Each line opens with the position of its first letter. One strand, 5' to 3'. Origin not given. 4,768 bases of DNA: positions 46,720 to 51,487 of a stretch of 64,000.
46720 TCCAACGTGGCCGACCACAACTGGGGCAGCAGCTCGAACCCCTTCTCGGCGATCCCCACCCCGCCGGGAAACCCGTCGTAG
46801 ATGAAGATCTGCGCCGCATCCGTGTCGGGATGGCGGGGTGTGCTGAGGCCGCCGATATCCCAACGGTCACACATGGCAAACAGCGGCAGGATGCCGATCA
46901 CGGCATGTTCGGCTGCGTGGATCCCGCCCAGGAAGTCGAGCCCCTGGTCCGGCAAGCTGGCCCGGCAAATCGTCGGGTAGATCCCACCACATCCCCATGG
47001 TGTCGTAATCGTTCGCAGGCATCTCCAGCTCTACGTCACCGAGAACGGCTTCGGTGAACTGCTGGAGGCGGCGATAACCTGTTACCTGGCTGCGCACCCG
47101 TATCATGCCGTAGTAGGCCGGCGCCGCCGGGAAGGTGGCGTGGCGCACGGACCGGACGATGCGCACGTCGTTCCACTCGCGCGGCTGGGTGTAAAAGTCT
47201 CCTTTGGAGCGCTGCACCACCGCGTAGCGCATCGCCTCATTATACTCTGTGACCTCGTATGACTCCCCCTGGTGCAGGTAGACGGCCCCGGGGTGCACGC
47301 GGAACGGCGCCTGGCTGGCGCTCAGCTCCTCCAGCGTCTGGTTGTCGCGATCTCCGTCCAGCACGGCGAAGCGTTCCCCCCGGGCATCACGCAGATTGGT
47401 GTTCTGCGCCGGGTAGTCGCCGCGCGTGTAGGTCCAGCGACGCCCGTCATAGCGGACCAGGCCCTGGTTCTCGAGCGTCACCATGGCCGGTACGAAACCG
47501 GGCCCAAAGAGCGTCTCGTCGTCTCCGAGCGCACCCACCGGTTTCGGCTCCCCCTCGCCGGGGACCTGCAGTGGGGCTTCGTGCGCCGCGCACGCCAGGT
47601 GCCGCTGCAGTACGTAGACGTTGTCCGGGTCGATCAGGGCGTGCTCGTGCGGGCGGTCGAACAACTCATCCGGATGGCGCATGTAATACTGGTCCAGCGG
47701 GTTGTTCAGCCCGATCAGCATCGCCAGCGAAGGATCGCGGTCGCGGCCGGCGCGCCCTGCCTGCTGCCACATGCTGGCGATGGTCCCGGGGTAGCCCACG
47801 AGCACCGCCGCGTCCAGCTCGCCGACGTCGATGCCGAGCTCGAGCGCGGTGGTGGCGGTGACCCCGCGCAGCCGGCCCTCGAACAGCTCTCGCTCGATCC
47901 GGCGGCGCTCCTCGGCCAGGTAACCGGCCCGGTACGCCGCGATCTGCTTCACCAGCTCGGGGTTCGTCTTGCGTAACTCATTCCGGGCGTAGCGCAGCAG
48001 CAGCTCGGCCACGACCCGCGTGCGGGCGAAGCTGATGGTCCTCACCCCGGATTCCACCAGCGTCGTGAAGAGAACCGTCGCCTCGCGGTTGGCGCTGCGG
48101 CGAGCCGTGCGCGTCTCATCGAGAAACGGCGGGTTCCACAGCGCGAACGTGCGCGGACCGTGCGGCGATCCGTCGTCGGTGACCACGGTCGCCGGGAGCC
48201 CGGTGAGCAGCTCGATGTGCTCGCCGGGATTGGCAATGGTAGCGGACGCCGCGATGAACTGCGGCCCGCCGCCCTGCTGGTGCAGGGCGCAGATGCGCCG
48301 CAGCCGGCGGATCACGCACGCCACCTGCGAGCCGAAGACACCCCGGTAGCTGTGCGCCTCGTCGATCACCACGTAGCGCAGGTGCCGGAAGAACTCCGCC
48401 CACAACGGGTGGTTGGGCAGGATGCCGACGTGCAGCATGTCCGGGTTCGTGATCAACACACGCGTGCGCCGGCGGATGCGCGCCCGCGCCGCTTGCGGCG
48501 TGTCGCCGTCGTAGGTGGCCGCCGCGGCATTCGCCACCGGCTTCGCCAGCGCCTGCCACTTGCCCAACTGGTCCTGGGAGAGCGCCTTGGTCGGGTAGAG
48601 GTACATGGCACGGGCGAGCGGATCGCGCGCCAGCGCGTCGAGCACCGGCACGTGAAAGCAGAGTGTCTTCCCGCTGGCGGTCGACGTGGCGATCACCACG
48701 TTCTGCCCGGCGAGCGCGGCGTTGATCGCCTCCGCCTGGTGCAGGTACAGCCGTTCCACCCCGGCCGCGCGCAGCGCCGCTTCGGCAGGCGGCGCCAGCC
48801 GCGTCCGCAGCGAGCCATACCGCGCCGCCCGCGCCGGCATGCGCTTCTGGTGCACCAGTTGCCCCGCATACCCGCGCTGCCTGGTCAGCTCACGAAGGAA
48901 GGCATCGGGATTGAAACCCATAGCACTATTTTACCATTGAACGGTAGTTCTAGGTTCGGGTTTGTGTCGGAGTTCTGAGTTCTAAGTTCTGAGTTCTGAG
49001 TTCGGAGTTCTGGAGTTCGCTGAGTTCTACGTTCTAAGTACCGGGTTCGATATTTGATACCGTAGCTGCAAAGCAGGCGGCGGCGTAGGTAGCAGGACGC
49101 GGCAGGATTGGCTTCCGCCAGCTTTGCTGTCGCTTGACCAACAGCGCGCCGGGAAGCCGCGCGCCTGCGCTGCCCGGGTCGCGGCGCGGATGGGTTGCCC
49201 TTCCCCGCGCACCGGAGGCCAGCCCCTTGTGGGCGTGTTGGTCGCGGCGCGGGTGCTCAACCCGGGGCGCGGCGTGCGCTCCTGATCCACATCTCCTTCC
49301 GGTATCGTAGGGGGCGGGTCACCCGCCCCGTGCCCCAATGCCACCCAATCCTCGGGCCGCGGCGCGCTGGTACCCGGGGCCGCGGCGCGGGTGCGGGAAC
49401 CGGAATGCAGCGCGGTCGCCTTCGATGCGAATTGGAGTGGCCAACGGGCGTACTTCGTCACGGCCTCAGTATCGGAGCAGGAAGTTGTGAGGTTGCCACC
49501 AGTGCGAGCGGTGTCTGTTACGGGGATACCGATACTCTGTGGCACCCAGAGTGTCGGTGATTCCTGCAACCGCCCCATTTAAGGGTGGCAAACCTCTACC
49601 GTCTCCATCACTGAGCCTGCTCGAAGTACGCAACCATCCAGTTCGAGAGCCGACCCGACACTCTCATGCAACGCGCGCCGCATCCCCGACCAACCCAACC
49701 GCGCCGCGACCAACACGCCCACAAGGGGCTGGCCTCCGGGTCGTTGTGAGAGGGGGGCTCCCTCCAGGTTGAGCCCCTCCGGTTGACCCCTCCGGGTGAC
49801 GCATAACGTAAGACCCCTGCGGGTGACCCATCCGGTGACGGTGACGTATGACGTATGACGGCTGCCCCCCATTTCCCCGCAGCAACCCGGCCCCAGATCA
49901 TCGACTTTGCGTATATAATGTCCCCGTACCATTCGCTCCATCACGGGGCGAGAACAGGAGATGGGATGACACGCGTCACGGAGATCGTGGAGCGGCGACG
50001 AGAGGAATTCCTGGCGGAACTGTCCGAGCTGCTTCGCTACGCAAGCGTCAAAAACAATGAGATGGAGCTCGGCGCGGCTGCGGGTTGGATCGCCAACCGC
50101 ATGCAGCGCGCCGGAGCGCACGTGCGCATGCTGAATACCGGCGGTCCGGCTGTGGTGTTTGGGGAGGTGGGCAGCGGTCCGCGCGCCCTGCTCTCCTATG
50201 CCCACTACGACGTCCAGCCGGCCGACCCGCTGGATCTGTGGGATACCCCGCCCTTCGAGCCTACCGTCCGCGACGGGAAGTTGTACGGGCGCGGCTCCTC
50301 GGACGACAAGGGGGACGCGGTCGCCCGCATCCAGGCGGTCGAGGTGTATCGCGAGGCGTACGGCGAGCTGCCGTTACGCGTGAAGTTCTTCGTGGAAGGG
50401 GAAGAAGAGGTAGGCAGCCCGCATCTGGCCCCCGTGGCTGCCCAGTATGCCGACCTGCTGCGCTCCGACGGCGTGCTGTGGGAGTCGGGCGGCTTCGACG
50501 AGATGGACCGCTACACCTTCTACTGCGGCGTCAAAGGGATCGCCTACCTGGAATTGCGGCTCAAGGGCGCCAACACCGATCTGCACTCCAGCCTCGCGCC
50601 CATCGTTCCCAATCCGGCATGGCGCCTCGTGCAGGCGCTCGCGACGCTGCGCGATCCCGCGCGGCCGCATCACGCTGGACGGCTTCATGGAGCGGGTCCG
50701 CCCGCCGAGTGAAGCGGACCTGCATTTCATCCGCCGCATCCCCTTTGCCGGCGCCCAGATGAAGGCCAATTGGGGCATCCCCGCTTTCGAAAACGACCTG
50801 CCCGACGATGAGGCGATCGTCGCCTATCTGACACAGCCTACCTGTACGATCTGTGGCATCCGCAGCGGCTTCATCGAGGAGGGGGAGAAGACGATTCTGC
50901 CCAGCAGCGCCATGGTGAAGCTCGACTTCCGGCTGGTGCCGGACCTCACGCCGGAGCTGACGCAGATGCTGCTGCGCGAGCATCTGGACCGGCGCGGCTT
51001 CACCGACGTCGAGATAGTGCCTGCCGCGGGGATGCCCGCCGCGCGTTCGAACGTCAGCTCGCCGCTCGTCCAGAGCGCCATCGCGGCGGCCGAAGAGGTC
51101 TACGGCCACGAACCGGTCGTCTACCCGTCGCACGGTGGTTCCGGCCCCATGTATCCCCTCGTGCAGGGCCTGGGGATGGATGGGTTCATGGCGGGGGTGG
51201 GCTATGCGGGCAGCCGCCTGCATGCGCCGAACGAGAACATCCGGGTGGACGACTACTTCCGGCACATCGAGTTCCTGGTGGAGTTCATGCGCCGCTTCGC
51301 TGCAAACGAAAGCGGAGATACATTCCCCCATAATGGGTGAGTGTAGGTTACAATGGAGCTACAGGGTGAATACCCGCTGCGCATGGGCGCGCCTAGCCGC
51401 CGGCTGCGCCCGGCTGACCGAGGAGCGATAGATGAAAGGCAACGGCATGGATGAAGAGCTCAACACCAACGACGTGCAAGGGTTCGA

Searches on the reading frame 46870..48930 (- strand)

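Call 10: search_protein_families(library=pfam, max_evalue=0.001, proteins=[window:46870-48930:-])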
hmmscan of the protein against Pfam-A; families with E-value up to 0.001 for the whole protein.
window:46870-48930:- (687 aa): 4 families
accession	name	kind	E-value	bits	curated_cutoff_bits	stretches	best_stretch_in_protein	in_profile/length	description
PF00270.35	DEAD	-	5.2e-33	114.6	26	1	64-233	3-161/167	DEAD/DEAH box helicase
PF00271.37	Helicase_C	-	2.8e-11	44.1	23.5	1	292-397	12-109/110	Helicase conserved C-terminal domain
PF22982.3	WHD_HRQ1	-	6.3e-08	34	27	1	433-516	1-70/70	ATP-dependent helicase HRQ1, winged helix domain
PF04851.21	ResIII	-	1.8e-05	25.1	22.5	1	61-196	4-138/164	Type III restriction enzyme, res subunit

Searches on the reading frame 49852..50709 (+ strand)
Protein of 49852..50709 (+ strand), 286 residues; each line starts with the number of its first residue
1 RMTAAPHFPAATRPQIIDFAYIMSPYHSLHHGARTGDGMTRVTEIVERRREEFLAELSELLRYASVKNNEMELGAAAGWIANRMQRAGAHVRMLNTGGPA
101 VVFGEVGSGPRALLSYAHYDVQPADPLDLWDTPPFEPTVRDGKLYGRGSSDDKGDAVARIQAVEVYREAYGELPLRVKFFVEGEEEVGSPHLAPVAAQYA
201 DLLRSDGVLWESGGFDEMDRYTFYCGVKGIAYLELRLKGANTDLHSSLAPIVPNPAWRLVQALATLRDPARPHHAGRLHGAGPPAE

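Call 83: search_protein_families(library=pfam, max_evalue=0.001, proteins=[window:49852-50709:+])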
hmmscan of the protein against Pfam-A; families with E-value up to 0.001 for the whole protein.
window:49852-50709:+ (286 aa): 1 family
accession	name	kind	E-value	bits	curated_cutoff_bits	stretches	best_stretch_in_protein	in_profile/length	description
PF01546.33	Peptidase_M20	-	2e-18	67.5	24.6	1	116-198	3-82/206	Peptidase family M20/M25/M40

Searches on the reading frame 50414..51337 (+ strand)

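Call 83: search_protein_families(library=pfam, max_evalue=0.001, proteins=[window:50414-51337:+])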
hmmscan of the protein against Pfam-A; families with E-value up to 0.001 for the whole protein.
window:50414-51337:+ (308 aa): 2 families
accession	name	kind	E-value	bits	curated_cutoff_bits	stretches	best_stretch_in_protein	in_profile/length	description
PF01546.33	Peptidase_M20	-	2.3e-08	34.7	24.6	1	140-293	112-205/206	Peptidase family M20/M25/M40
PF07687.19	M20_dimer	-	4.3e-06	27.1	21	1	132-194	48-102/107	Peptidase dimerisation domain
